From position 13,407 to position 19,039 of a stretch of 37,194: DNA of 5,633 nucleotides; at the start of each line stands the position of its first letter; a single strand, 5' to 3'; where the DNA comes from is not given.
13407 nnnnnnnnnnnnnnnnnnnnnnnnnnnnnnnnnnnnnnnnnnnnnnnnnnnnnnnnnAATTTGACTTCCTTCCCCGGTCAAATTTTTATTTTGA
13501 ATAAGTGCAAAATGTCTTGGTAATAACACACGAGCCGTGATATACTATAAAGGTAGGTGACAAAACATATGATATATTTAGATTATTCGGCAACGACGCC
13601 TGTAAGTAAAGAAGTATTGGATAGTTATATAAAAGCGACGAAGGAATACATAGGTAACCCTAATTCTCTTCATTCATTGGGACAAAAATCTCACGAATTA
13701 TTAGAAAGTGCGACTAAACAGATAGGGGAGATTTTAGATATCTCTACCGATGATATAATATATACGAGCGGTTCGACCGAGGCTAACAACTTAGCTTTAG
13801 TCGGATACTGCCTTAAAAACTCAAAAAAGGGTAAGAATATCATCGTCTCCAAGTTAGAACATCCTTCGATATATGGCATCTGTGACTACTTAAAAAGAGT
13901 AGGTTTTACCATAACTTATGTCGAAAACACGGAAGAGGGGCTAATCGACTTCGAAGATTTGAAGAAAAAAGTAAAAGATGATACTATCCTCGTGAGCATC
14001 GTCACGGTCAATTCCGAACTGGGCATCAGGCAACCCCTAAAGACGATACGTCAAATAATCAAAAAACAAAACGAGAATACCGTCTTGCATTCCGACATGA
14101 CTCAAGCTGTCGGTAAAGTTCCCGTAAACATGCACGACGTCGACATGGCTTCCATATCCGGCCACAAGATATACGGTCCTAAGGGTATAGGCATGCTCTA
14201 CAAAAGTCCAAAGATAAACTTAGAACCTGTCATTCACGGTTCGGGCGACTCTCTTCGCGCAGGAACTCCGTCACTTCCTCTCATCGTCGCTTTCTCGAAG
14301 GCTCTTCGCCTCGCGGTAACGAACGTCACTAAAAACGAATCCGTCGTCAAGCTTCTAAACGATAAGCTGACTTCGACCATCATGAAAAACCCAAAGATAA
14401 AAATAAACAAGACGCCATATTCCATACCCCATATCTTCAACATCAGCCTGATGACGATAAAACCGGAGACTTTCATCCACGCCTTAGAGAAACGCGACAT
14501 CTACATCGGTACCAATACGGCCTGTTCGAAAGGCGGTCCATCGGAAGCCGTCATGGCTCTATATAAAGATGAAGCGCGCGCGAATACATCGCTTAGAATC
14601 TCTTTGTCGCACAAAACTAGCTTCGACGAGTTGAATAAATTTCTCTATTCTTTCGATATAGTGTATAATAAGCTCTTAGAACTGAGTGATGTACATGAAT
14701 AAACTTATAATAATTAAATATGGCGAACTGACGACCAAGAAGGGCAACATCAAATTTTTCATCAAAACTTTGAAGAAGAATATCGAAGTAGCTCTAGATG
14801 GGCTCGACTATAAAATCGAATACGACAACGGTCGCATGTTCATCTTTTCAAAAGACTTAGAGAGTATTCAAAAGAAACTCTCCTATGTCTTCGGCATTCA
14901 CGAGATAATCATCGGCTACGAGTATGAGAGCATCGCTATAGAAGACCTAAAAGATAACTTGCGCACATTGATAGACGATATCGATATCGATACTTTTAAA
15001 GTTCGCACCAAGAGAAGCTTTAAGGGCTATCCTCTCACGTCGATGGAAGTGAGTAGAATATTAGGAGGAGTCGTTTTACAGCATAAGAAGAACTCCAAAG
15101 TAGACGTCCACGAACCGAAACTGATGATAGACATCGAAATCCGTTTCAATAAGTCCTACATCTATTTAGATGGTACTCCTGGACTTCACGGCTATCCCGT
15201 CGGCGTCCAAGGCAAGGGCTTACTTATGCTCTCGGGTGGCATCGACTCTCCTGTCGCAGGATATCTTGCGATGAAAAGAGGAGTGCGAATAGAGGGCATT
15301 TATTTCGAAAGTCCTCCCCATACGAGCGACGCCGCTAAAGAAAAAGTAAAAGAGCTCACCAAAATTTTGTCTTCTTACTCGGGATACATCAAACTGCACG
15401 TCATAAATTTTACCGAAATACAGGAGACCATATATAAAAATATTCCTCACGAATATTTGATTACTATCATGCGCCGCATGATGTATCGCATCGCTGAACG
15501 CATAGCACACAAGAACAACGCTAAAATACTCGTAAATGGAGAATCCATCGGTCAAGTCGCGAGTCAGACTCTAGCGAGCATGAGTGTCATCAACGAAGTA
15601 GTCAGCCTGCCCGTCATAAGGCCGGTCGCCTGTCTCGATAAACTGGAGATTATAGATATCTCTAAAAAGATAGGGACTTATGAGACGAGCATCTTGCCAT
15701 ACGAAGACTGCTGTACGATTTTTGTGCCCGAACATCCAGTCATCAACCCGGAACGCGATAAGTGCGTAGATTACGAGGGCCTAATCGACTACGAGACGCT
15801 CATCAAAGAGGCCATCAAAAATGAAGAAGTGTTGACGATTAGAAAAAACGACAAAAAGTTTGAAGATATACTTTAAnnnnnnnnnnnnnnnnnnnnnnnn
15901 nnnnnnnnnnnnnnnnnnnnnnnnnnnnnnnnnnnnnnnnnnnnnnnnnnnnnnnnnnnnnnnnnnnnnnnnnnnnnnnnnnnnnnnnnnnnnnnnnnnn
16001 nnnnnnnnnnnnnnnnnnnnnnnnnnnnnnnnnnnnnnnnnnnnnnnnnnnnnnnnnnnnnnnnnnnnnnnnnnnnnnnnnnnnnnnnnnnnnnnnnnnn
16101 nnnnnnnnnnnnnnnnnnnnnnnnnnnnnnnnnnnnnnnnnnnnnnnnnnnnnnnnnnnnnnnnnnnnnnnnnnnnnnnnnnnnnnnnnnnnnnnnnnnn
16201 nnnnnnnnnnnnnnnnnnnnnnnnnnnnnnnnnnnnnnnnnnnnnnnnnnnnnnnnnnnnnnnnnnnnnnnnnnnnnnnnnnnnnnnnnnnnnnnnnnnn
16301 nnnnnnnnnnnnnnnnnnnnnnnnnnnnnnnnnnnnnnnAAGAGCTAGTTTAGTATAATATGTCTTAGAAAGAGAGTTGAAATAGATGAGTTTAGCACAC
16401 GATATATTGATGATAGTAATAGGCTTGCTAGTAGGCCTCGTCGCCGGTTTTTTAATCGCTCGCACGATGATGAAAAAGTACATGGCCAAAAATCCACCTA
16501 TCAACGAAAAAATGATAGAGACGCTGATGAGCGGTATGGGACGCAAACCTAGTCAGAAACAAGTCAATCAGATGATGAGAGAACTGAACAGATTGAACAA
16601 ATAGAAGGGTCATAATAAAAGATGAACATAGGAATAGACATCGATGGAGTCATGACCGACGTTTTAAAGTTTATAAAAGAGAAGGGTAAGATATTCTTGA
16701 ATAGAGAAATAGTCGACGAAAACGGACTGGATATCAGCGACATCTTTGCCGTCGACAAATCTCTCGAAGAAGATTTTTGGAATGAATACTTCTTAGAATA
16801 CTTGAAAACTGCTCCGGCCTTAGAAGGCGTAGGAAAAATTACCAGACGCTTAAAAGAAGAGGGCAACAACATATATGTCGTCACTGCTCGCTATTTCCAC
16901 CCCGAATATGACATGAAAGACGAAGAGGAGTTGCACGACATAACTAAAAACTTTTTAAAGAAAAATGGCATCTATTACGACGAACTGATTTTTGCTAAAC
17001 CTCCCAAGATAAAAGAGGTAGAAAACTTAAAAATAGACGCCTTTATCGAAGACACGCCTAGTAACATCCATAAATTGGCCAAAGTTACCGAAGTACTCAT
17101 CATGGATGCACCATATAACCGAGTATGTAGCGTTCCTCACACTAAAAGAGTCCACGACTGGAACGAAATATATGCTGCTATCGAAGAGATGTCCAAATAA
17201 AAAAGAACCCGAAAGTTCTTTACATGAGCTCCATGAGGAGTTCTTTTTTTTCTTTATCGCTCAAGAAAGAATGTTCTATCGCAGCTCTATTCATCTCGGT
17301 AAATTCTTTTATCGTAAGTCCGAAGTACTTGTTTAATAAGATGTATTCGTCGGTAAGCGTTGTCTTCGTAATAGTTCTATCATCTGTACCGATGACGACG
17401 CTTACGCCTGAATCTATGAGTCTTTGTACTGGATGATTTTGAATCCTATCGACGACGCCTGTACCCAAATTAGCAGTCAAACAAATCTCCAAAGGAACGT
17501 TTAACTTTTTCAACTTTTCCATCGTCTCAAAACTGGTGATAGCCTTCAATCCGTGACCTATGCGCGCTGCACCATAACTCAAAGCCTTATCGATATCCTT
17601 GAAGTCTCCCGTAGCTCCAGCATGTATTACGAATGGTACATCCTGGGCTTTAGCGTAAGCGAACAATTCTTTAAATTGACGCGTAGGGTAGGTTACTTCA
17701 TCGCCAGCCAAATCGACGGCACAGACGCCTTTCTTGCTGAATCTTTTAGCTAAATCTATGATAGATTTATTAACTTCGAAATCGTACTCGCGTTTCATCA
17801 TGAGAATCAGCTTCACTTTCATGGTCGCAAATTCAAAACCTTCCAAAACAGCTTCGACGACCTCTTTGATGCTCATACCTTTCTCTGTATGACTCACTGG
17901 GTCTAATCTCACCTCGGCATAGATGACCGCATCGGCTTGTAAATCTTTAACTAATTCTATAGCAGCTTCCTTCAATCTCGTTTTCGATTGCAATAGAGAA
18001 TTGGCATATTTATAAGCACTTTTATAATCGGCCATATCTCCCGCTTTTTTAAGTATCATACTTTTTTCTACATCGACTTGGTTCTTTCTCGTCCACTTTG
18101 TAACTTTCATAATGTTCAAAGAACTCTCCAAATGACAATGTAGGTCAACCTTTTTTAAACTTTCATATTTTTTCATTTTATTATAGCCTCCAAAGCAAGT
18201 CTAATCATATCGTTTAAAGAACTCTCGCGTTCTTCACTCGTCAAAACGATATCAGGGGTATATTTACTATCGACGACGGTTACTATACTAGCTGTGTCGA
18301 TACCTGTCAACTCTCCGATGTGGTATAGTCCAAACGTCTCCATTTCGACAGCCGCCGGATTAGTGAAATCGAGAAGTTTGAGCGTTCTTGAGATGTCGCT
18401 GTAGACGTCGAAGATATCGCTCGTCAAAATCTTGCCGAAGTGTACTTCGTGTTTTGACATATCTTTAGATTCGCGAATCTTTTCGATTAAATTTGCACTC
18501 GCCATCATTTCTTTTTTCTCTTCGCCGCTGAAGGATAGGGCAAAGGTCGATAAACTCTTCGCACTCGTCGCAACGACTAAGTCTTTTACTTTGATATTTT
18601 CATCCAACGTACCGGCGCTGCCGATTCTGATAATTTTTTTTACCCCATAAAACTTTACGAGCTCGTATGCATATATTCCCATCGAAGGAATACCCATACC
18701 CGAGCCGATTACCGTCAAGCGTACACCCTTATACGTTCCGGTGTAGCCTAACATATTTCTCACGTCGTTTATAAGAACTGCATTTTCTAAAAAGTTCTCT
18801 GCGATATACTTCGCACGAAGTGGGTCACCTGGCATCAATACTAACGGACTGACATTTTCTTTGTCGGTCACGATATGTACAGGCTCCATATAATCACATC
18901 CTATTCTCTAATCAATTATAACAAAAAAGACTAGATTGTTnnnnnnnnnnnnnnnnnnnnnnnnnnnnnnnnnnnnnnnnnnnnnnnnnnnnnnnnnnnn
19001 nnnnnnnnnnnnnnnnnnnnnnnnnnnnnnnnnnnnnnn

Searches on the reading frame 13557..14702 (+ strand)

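Call 76: search_protein_families(library=pfam, proteins=[window:13557-14702:+], max_evalue=0.001)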
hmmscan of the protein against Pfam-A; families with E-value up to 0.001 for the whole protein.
window:13557-14702:+ (381 aa): 1 family
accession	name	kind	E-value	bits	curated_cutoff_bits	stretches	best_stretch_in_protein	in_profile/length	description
PF00266.25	Aminotran_5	-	2.2e-65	221.5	21.5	1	6-362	1-371/371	Aminotransferase class-V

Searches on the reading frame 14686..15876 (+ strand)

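Call 76: search_protein_families(library=pfam, proteins=[window:14686-15876:+], max_evalue=0.001)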
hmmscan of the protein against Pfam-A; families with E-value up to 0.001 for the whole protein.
window:14686-15876:+ (396 aa): 4 families
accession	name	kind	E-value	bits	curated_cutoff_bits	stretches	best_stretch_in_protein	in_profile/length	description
PF02568.20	ThiI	-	9.3e-66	221.6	20.5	1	173-365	1-193/197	Thiamine biosynthesis protein (ThiI)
PF22025.1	ThiI_fer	-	1.9e-15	57.5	25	1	8-74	2-71/72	ThiI ferredoxin-like domain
PF02926.22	THUMP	-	8.1e-15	55.4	20.6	1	85-162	4-84/84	THUMP domain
PF06508.19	QueC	-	0.00033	20.7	22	0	179-238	3-56/210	Queuosine biosynthesis protein QueC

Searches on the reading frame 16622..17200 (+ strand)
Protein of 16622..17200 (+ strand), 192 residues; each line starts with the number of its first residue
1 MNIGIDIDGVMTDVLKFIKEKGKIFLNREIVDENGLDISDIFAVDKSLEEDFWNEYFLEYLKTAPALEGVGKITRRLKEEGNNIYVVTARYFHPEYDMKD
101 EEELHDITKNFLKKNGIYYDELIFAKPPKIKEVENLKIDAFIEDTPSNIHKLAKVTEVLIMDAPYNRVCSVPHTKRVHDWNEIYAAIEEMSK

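Call 76: search_protein_families(library=pfam, proteins=[window:16622-17200:+], max_evalue=0.001)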
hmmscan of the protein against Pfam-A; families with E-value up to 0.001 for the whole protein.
window:16622-17200:+ (192 aa): 1 family
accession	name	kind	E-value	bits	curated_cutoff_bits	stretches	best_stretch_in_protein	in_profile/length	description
PF06941.18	NT5C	-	1.6e-11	44.9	24.8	1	3-187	4-174/180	5' nucleotidase, deoxy (Pyrimidine), cytosolic type C protein (NT5C)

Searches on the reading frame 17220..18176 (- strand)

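Call 76: search_protein_families(library=pfam, proteins=[window:17220-18176:-], max_evalue=0.001)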
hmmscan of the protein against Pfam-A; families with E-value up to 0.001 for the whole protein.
window:17220-18176:- (318 aa): 3 families
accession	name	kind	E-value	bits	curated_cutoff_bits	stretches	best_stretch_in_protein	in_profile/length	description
PF00962.28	A_deaminase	-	2.7e-66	224.3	27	1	9-316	2-326/330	Adenosine deaminase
PF01979.26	Amidohydro_1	-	2.2e-06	27.6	25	1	10-280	7-253/345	Amidohydrolase family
PF04055.27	Radical_SAM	-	0.00061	20.4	29.5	0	130-216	24-115/166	Radical SAM superfamily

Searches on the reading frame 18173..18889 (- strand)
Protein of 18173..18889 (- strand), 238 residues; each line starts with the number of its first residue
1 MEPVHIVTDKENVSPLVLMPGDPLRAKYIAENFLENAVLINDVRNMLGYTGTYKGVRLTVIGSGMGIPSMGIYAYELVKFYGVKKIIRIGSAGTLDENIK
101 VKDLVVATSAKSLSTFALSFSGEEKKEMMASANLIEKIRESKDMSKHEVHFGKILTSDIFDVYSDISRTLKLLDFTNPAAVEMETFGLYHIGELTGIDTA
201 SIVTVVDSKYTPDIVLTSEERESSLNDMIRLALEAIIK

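Call 76: search_protein_families(library=pfam, proteins=[window:18173-18889:-], max_evalue=0.001)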
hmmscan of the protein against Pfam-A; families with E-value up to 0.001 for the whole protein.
window:18173-18889:- (238 aa): 1 family
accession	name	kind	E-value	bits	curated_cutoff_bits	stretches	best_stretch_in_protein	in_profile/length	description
PF01048.26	PNP_UDP_1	-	1.9e-27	96.7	25.1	1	16-210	2-201/233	Phosphorylase superfamily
